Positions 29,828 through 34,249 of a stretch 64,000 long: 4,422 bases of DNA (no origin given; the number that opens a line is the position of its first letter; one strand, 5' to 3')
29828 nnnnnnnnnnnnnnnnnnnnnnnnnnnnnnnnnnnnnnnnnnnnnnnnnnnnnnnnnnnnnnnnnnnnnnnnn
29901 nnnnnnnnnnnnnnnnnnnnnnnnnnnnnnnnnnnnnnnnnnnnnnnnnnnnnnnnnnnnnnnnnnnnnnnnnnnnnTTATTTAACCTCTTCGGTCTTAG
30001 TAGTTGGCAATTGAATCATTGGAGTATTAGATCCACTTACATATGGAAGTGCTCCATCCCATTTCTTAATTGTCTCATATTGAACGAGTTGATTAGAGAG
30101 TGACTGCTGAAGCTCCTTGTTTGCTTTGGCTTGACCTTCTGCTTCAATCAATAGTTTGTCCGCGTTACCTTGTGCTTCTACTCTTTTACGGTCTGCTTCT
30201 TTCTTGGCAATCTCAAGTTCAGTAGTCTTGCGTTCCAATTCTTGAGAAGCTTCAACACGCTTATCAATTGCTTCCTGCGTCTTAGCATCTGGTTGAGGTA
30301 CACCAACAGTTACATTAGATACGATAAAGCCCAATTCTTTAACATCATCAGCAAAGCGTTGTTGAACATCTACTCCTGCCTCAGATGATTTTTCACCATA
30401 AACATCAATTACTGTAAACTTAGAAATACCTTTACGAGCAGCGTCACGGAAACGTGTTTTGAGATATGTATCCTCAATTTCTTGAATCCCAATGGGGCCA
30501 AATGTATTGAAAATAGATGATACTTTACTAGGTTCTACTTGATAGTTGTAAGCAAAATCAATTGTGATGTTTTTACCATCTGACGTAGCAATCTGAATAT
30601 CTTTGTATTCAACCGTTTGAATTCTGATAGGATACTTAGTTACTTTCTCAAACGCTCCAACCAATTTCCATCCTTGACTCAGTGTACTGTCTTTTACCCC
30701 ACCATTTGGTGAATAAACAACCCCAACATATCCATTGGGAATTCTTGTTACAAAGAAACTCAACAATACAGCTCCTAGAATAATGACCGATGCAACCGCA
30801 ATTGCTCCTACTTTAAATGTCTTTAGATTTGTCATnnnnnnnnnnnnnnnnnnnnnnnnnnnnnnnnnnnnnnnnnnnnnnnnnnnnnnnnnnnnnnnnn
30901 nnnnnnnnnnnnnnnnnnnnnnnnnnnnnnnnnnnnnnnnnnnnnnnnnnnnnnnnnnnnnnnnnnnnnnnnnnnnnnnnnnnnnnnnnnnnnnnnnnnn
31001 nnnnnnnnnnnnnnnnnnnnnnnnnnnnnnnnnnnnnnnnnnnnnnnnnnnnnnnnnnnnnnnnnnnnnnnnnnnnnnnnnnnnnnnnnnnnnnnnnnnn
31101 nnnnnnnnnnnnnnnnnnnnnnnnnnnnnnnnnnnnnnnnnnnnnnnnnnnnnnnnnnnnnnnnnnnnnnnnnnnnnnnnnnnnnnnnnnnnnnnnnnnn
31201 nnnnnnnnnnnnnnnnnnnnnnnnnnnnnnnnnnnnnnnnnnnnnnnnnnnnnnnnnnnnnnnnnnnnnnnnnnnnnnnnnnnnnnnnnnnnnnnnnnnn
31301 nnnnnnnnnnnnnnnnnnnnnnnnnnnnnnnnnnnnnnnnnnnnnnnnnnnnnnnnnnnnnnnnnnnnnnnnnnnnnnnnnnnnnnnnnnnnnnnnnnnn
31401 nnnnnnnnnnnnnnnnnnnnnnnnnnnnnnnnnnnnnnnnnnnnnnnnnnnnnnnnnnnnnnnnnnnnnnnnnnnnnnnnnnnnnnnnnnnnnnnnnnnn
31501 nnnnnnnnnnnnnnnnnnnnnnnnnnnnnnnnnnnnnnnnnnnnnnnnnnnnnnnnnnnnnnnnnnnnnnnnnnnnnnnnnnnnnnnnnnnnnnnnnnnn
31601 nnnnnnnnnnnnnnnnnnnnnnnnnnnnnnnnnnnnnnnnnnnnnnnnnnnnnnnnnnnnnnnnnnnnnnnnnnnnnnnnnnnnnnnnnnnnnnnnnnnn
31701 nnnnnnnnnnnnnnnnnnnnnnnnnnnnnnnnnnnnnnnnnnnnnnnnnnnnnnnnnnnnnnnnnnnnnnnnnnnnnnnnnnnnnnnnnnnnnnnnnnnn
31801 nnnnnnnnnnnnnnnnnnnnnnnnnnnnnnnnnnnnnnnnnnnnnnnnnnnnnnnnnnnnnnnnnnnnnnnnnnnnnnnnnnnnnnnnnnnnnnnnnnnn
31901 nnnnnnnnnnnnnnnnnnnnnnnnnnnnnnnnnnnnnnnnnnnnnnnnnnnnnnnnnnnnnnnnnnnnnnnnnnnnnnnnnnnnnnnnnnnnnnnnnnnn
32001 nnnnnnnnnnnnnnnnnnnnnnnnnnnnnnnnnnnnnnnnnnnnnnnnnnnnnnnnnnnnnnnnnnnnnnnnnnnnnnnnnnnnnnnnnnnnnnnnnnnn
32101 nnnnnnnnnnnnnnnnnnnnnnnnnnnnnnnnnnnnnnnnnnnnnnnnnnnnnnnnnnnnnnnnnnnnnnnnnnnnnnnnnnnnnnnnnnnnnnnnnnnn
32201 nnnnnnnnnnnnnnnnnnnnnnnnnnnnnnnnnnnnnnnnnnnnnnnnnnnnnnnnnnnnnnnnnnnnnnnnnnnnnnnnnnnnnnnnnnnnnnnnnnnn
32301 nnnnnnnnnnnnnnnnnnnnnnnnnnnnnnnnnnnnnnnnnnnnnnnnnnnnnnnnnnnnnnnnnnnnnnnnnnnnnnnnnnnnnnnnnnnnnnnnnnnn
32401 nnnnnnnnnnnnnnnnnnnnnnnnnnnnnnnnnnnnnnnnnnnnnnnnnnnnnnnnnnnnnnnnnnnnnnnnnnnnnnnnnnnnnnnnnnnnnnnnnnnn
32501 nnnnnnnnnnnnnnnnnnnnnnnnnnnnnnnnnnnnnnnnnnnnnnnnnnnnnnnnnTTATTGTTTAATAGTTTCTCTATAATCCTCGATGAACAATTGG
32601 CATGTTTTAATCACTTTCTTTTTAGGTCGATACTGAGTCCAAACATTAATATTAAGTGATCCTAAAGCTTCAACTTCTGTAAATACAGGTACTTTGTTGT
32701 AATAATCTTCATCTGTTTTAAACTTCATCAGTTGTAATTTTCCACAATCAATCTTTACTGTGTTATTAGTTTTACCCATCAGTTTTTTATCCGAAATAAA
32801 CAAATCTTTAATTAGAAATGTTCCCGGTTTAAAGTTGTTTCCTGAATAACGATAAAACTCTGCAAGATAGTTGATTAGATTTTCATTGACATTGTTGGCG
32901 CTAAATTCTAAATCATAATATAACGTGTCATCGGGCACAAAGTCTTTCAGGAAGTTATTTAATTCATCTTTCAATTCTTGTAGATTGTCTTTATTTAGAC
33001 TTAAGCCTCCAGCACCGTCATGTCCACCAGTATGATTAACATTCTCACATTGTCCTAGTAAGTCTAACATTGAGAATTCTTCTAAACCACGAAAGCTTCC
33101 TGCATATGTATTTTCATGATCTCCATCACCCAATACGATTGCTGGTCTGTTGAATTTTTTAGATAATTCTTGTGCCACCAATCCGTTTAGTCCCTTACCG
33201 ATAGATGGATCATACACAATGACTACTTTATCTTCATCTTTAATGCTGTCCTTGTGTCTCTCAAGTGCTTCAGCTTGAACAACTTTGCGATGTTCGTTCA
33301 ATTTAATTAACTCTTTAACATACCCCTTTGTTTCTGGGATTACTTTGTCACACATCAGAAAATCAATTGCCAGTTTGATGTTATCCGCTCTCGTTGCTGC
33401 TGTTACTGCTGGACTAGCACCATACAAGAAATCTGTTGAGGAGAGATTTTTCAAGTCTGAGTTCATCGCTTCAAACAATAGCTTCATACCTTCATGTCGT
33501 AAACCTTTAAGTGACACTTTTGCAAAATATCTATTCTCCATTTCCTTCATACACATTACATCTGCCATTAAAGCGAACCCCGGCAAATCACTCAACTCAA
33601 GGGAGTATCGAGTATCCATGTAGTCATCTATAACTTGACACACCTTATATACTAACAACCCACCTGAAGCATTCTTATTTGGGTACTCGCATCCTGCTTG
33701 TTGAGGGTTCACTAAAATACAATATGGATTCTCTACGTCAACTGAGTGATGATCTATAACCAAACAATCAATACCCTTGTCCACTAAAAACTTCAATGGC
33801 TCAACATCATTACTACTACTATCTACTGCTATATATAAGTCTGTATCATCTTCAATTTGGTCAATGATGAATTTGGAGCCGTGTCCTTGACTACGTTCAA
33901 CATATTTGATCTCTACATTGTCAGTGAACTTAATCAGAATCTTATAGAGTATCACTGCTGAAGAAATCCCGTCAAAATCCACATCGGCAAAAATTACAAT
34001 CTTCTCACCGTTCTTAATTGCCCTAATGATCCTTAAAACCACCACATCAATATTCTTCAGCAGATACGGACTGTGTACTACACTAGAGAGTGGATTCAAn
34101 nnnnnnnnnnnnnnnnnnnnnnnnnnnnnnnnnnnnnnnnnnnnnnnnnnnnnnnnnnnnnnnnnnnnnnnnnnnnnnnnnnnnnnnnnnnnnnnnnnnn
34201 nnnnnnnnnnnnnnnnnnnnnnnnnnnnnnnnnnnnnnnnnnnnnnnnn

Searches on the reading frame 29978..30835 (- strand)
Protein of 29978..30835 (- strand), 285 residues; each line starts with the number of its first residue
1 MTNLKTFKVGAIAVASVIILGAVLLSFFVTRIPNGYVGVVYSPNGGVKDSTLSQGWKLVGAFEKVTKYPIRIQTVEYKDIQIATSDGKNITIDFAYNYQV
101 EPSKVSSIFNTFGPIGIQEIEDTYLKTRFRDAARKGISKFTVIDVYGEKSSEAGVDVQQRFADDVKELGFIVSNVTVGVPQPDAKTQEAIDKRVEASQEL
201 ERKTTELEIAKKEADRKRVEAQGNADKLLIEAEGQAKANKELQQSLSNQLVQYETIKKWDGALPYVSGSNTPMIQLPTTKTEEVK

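Call 18: search_protein_families(library=pfam, proteins=[window:29978-30835:-], max_evalue=0.01)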
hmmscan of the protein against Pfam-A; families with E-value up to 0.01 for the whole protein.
window:29978-30835:- (285 aa): 2 families
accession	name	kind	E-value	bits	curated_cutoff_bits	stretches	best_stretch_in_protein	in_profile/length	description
PF01145.31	Band_7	-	8.2e-32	111.1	23.6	1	31-213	2-175/176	SPFH domain / Band 7 family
PF15975.10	Flot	-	9.1e-05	23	27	1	210-266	2-57/124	Flotillin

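Call 19: search_protein_families(library=phrogs, proteins=[window:29978-30835:-], max_evalue=0.001)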
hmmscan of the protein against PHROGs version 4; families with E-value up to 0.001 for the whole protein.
window:29978-30835:- (285 aa): 3 families
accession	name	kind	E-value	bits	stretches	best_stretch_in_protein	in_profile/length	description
phrog_200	-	other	2.7e-74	251.6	1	9-282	81-365/379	lipoprotein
phrog_38808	-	unknown function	1.3e-05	26.4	1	211-276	9-67/68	-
phrog_11227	-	other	0.00043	21.2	1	192-278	38-120/138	protease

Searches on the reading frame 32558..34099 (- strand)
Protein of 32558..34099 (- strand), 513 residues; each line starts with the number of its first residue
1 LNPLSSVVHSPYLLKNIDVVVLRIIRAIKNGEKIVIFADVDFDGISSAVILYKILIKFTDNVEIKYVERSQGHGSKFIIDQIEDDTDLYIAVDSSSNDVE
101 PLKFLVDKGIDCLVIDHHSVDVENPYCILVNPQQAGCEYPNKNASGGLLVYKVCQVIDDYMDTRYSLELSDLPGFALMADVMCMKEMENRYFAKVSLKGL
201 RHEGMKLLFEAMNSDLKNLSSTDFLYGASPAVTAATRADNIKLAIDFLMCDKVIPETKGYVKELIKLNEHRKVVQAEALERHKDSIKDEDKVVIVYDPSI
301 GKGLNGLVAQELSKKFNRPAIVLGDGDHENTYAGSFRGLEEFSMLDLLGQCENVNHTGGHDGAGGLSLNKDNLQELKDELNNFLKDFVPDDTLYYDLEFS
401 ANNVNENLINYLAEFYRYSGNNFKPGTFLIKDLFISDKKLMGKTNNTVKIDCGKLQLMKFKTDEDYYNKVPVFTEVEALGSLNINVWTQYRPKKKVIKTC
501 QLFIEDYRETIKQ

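Call 41: search_protein_families(library=phrogs, proteins=[window:32558-34099:-], max_evalue=0.00001)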
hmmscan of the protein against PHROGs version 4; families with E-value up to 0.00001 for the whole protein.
window:32558-34099:- (513 aa): 2 families
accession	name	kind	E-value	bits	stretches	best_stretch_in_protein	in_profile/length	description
phrog_2484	-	DNA, RNA and nucleotide metabolism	3.5e-119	399.9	1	2-508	34-557/564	RecJ-like ssDNA exonuclease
phrog_4771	-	other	1.8e-08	34.9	1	30-156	15-129/363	DHH phosphoesterase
